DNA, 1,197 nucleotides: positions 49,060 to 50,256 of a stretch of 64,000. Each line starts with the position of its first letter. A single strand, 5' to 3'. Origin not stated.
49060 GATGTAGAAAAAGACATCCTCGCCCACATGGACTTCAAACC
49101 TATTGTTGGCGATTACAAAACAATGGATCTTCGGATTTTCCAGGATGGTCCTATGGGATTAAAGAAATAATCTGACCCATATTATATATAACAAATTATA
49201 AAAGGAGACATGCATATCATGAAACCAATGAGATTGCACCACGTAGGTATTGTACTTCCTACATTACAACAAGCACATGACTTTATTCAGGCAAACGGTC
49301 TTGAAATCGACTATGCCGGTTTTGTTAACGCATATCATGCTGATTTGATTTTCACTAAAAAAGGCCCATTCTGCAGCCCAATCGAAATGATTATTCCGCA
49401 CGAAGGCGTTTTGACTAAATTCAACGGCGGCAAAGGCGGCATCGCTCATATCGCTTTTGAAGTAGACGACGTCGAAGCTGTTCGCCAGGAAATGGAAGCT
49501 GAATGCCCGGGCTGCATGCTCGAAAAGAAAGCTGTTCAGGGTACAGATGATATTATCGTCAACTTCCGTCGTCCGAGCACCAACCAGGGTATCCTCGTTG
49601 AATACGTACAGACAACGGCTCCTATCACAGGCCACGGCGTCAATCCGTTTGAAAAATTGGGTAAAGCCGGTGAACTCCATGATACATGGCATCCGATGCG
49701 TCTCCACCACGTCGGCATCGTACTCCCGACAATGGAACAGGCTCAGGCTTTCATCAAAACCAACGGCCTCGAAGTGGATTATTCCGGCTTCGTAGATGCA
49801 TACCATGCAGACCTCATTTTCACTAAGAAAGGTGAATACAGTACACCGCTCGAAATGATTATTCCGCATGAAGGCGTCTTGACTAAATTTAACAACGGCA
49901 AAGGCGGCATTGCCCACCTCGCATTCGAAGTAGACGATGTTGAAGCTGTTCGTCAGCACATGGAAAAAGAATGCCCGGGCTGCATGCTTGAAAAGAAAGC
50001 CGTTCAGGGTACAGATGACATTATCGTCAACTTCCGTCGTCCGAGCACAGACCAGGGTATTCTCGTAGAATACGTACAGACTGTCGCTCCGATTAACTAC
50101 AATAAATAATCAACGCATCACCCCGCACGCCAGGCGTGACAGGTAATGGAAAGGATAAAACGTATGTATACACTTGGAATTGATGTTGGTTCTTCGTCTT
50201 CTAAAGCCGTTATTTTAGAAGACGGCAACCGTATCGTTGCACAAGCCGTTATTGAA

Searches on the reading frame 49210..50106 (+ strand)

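Call 75: search_protein_families(library=pfam, proteins=[window:49210-50106:+], max_evalue=0.00001)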
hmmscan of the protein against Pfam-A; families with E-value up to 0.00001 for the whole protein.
window:49210-50106:+ (299 aa): 3 families
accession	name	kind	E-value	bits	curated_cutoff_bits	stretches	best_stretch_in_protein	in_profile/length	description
PF13669.12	Glyoxalase_4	-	1.1e-28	100.1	27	2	166-273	1-107/109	Glyoxalase/Bleomycin resistance protein/Dioxygenase superfamily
PF13468.12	Glyoxalase_3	-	5e-07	30.4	25.1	0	165-254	1-98/176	Glyoxalase-like domain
PF00903.31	Glyoxalase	-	4.9e-06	27.4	20.6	0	75-98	68-91/121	Glyoxalase/Bleomycin resistance protein/Dioxygenase superfamily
